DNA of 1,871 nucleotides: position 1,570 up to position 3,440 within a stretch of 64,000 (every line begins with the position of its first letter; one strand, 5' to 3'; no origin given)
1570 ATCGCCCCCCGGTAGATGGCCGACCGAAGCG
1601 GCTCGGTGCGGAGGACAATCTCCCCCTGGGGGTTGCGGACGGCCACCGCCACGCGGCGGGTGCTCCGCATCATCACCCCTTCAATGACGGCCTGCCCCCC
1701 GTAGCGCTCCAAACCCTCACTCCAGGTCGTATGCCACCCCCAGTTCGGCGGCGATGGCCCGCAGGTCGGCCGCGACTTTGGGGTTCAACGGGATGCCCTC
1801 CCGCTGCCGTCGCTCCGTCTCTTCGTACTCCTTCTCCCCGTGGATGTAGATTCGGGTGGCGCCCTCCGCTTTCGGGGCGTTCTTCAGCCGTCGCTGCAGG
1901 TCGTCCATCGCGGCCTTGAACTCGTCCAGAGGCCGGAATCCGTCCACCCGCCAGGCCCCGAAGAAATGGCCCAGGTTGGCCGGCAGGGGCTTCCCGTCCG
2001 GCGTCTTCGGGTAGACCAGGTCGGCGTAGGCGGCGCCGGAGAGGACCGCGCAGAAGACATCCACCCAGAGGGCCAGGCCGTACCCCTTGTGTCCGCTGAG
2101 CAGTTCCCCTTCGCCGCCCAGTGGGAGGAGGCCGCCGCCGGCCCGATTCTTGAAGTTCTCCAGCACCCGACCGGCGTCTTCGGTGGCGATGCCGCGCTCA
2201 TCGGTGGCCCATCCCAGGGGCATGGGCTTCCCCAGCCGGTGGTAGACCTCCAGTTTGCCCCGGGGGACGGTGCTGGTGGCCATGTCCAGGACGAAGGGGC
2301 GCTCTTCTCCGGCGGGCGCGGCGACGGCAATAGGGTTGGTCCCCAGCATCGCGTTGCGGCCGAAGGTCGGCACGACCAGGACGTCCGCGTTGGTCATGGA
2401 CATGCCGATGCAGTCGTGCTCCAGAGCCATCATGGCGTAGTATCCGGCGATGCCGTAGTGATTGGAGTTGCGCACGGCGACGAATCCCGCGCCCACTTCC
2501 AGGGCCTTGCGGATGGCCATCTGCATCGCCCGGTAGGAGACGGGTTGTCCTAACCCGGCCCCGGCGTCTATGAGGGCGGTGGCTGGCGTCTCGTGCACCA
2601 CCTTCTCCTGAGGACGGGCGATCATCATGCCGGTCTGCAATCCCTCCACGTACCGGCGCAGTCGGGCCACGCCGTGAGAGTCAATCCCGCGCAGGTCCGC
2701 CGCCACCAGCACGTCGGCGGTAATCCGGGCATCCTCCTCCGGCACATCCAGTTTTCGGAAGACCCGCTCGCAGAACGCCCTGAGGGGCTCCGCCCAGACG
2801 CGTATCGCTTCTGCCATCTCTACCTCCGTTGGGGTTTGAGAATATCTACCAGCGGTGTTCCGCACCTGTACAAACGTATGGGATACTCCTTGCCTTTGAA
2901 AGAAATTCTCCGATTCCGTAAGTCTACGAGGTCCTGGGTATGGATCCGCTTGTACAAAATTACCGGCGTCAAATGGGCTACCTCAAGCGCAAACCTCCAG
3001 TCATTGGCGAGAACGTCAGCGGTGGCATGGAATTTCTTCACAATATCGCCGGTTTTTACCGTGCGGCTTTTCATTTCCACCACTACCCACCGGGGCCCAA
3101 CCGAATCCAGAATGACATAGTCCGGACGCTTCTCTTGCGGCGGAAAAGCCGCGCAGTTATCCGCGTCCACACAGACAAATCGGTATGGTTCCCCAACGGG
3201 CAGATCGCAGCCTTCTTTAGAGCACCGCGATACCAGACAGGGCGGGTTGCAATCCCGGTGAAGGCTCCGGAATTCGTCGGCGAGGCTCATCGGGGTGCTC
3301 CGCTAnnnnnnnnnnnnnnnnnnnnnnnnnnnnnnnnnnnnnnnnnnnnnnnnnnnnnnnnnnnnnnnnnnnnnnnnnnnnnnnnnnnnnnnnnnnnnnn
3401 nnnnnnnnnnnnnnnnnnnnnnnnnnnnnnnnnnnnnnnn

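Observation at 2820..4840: AT-richer island encoding an ABC-type ATPase plus a Zn-ribbon/PD-(D/E)xK-like small protein: candidate two-gene defense module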

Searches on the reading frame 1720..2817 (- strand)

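Call 3: search_protein_families(library=pfam, proteins=[window:1720-2817:-], max_evalue=0.1)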
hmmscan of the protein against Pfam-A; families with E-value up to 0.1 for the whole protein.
window:1720-2817:- (366 aa): 1 family
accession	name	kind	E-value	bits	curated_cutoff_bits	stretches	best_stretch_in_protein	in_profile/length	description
PF02615.19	Ldh_2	-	4.5e-127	424.2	38.8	1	9-352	3-332/333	Malate/L-lactate dehydrogenase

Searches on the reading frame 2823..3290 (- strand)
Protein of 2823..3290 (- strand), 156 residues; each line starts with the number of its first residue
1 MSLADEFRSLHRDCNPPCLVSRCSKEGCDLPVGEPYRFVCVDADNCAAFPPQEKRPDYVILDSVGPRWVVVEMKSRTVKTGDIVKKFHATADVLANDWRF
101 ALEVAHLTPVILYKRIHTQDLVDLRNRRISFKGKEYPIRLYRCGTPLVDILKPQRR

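Call 3: search_protein_families(library=pfam, proteins=[window:2823-3290:-], max_evalue=0.1)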
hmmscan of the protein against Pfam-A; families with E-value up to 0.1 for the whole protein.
window:2823-3290:- (156 aa): 0 families

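Call 4: search_protein_families(library=padloc, proteins=[window:2823-3290:-], max_evalue=1)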
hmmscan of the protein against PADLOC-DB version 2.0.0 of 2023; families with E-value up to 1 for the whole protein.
window:2823-3290:- (156 aa): 0 families

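Call 5: search_protein_families(library=ncbifam, proteins=[window:2823-3290:-], max_evalue=1)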
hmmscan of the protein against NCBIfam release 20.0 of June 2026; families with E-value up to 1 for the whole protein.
window:2823-3290:- (156 aa): 0 families

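Call 6: find_homologous_proteins(query=window:2823-3290:-, max_evalue=0.01)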
Query window:2823-3290:- (156 aa): 11 proteins with E <= 0.01 among 41 candidates.
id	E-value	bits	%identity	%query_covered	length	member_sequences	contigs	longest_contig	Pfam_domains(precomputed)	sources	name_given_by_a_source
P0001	1.5e-103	362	100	100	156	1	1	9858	-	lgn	-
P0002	1.5e-68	248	72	97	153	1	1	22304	-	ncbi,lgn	-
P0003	1.2e-67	245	73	97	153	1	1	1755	-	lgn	-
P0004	1.9e-57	212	61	99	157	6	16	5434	-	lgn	-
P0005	2.1e-57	212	62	97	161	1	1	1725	-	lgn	-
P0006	4.8e-55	204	59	97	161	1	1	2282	-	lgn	-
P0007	6.7e-55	204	59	97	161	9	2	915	-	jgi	-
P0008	1.8e-54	202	55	97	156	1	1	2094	-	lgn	-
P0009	4.2e-54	201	60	97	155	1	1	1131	-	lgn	-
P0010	3.0e-53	198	58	97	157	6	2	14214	-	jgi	jgi:hypothetical protein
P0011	3.8e-48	182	58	100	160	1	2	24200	-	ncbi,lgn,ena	-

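Call 8: find_encoding_contigs(protein=P0002, flank=10000, max_places=4)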
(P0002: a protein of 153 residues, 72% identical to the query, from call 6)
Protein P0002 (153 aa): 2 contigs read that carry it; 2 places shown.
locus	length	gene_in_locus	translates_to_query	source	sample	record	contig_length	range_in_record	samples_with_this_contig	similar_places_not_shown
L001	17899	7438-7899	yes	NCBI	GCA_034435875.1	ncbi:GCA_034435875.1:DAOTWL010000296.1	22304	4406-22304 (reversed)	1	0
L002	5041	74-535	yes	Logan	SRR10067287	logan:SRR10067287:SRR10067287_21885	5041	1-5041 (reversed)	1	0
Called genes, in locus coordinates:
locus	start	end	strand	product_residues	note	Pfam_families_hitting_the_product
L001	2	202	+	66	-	?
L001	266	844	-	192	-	-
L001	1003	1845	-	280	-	-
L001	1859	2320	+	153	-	-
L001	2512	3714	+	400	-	PF01208:URO-D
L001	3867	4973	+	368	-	PF00158:Sigma54_activat (faint), PF00493:MCM (faint), PF13191:AAA_16 (weak), PF13401:AAA_22 (weak), PF07728:AAA_5 (weak), PF01078:Mg_chelatase, PF17863:AAA_lid_2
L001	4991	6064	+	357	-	PF05762:VWA_CoxE (weak), PF26791:AAPxQ, PF00092:VWA, PF13519:VWA_2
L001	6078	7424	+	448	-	PF13175:AAA_15, PF13304:AAA_21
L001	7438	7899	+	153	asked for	-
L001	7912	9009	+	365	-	PF02615:Ldh_2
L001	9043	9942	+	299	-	PF07136:DUF1385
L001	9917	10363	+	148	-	PF01575:MaoC_dehydratas, PF13452:FAS1_DH_region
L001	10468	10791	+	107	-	PF23988:DUF7309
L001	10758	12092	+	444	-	PF05977:MFS_3, PF07690:MFS_1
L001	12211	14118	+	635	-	PF00012:HSP70, PF06723:MreB_Mbl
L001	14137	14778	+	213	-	PF01025:GrpE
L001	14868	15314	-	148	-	PF01934:HepT-like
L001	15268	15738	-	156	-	PF01909:NTP_transf_2, PF18765:Polbeta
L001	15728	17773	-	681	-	PF22745:Nlig-Ia, PF01653:DNA_ligase_aden, PF03120:OB_DNA_ligase, PF03119:DNA_ligase_ZBD, PF12826:HHH_2, PF14520:HHH_5, PF00533:BRCT, PF12738:PTCB-BRCT, +1 more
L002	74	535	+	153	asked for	-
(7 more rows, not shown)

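Call 9: find_encoding_contigs(protein=P0011, flank=10000, max_places=4)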
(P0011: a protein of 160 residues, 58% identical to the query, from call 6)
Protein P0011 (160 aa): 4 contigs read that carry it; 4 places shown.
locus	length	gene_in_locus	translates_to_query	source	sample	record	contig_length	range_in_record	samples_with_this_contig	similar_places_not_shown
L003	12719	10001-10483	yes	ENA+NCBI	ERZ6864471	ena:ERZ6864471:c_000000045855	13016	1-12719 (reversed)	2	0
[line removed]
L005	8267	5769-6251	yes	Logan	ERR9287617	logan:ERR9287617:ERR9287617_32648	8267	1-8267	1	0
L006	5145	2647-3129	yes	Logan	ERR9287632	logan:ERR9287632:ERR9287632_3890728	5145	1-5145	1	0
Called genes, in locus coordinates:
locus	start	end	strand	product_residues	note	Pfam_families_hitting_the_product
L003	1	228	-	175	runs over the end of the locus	?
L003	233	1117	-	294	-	PF00294:PfkB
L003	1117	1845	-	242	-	PF14804:Jag_N, PF13083:KH_KhpA-B (faint), PF01424:R3H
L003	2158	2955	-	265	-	PF02096:60KD_IMP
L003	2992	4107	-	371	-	PF01011:PQQ (faint), PF25293:Beta-prop_EMC1_N (faint), PF25292:Beta-prop_CGLA (faint), PF13360:PQQ_2, PF13570:Beta-prop_ACSF4, PF07774:EMC1_C (faint), PF13570:Beta-prop_ACSF4, PF13360:PQQ_2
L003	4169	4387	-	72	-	PF01809:YidD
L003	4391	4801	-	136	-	PF00825:Ribonuclease_P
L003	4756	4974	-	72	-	PF00468:Ribosomal_L34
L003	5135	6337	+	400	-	PF01208:URO-D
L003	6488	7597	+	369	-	PF00158:Sigma54_activat (faint), PF00493:MCM (faint), PF13401:AAA_22 (weak), PF07728:AAA_5 (weak), PF01078:Mg_chelatase, PF17863:AAA_lid_2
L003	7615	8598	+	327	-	PF05762:VWA_CoxE (weak), PF26791:AAPxQ, PF00092:VWA, PF13519:VWA_2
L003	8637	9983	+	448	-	PF02463:SMC_N (weak), PF13175:AAA_15, PF13304:AAA_21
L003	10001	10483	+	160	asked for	-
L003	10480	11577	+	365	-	PF02615:Ldh_2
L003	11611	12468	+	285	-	PF07136:DUF1385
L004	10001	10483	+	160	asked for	-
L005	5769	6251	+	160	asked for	-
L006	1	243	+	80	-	?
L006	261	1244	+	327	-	PF05762:VWA_CoxE (weak), PF26791:AAPxQ, PF00092:VWA, PF13519:VWA_2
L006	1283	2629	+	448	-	PF02463:SMC_N (weak), PF13175:AAA_15, PF13304:AAA_21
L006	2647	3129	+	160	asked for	-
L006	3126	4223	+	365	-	PF02615:Ldh_2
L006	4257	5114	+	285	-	PF07136:DUF1385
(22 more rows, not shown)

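Call 10: find_encoding_contigs(protein=P0010, flank=10000, max_places=4)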
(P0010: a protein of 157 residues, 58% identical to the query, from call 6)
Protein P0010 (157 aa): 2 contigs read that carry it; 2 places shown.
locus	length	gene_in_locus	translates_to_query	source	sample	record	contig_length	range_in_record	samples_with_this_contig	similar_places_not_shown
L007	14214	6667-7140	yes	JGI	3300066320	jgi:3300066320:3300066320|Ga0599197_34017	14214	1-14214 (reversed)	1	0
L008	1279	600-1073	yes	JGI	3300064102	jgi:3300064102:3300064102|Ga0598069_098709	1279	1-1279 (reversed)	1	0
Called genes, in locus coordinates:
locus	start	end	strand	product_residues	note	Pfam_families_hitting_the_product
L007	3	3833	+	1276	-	?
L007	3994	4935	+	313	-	PF13175:AAA_15 (weak)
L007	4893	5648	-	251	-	-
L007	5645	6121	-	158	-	-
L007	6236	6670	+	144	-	PF13175:AAA_15, PF13304:AAA_21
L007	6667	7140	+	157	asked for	-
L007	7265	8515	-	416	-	PF12704:MacB_PCD, PF02687:FtsX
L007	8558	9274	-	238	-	PF00005:ABC_tran, PF13304:AAA_21 (faint)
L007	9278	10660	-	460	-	PF25917:BSH_RND (weak), PF25973:BSH_CzcB (faint), PF25881:HH_YBHG (faint), PF25954:Beta-barrel_RND_2 (weak), PF25990:Beta-barrel_YknX (weak), PF26002:Beta-barrel_AprE (weak)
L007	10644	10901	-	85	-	-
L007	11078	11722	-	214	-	PF12773:DZR, PF13240:Zn_Ribbon_1 (weak), PF13248:Zn_ribbon_3 (weak)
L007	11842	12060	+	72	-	-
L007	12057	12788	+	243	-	PF20539:DUF6754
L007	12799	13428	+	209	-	-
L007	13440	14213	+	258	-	?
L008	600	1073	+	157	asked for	-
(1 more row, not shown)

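Call 23: predict_structure(alignment_id=A1)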
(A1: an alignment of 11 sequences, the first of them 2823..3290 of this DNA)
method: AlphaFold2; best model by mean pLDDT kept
length: 156 residues; sequences in the alignment: 11
mean_pLDDT: 92.3   pTM: 0.89
mean pLDDT of the five models: 92.3, 88.5, 88.2, 87.7, 85.8
residues with pLDDT >= 90: 129; 70-90: 24; 50-70: 2; < 50: 1
segments of 3 or more residues with pLDDT < 50: none
pLDDT, mean of each block of 10 residues (from residue 1): 92 93 91 91 93 92 96 89 95 95 95 92 95 96 95 70
secondary structure, 60 per line:
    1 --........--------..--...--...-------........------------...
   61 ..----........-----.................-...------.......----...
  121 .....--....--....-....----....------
elements in order: H3-10 E23-25 E28-30 E38-42 E58-62 E67-74 H80-96 E107-113 H118-125 E128-131 E134-137 E139-142 H147-150

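Call 26: search_protein_representatives(alignment_id=A1)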
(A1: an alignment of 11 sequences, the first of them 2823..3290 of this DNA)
Query: 11 sequences, 157 profile positions. Proteins with E-value up to 0.001 (for the whole library): 748; up to 1e-10: 155; up to 1e-30: 6. The best 150 are listed.
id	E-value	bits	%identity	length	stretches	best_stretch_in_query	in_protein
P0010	3.1e-76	270.7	-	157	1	1-154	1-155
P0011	1.2e-66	239.5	-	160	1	1-155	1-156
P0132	1.2e-35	138.9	-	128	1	30-148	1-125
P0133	3.3e-34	134.2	-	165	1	2-151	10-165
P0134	8.0e-32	126.4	-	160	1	2-153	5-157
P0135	1.0e-30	122.8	-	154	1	1-149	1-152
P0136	3.3e-29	117.9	-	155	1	4-149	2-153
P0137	9.7e-28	113.2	-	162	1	4-150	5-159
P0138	2.9e-27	111.6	-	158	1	2-148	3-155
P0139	3.6e-26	108.1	-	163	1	1-150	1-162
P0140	7.0e-26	107.1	-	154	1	5-147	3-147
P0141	8.1e-26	106.9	-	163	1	2-151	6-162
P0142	1.1e-25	106.5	-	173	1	3-149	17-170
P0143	3.6e-25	104.8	-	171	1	3-153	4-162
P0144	7.1e-25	103.8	-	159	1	5-152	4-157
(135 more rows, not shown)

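Call 29: search_protein_families(library=padloc, alignment_id=A2, max_evalue=0.01)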
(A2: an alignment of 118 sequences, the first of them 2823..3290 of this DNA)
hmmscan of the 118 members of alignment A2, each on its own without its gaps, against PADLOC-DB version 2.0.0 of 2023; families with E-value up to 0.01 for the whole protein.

A. member 1, window:2823-3290:- (156 aa): 0 families

B. families by the number of members that match (of 118 scanned): 16 families
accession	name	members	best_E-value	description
PDLC04668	PDC-M47B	28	1.7e-06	-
PDLC04665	PDC-M47B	11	0.00011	-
PDLC04667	PDC-M47B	8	7.6e-05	-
PDLC04666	PDC-M47B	3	0.0003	-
PDLC04037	PD-T4-4_B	3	0.0028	-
PDLC00397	SduA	3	0.0034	DUF4263 domain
PDLC04563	PDC-M29B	2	0.00044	-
PDLC04669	PDC-M47B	2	0.00045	-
PDLC04035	PD-T4-4_B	1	0.00025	-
PDLC02614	DrmC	1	0.0016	DrmC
PDLC02044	Cas6d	1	0.0031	-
PDLC04458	PDC-M15A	1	0.0066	-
PDLC03487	REase_II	1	0.0073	Type II restriction enzyme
PDLC00396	SduA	1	0.0089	DUF4263 domain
PDLC01140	Unk_02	1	0.0089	Unknown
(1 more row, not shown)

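Call 30: search_protein_families(library=pfam, alignment_id=A2, max_evalue=0.01)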
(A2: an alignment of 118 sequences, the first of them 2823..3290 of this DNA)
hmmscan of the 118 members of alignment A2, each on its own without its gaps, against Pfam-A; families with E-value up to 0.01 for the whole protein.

A. member 1, window:2823-3290:- (156 aa): 0 families

B. families by the number of members that match (of 118 scanned): 4 families
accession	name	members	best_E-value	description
PF17462.7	DUF5424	1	0.0036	Family of unknown function (DUF5424)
PF19703.4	DUF6201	1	0.004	Family of unknown function (DUF6201)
PF01646.22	Herpes_UL24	1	0.0059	Herpes virus proteins UL24 and UL76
PF13588.12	HSDR_N_2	1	0.0093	Type I restriction enzyme R protein N terminus (HSDR_N)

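Call 76: search_protein_families(library=pfam, proteins=[L007:4893-5645:-, L007:5645-6178:-], max_evalue=0.001)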
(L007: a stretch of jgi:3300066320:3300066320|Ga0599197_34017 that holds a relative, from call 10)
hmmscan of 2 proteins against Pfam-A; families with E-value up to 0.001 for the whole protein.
L007:4893-5645:- (250 aa): 1 family
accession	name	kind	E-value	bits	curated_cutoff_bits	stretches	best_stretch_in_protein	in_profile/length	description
PF03400.19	DDE_Tnp_IS1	-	8.8e-05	23.3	24.1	0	123-153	83-113/131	IS1 transposase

L007:5645-6178:- (177 aa): 0 families

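Call 77: find_related_loci(query=A1, collection=metagenome_contigs, flank=4000)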
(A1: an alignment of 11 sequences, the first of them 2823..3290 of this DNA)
Query A1 (156 aa) in metagenome_contigs; peptide patterns used: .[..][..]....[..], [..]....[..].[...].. (x = any residue, [..] = any of these).
109 stretches matched a pattern; 4 encode a relative of the query (tblastn E <= 1e-3); 4 distinct loci.
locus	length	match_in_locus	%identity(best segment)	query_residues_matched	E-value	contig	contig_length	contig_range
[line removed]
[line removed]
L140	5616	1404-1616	33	10-75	2e-6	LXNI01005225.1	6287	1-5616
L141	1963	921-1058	37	32-75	3e-5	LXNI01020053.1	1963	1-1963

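Call 90: search_dna_similar(query=window:2823-3290:-, collection=plasmids, mode=protein, max_evalue=0.001, max_rows=15)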
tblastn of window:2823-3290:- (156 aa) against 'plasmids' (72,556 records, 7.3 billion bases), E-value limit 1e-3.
No match.

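Call 91: search_dna_similar(query=window:2823-3290:-, collection=phages, mode=protein, max_evalue=0.001, max_rows=15)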
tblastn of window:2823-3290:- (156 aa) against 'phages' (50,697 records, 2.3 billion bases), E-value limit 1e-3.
No match.
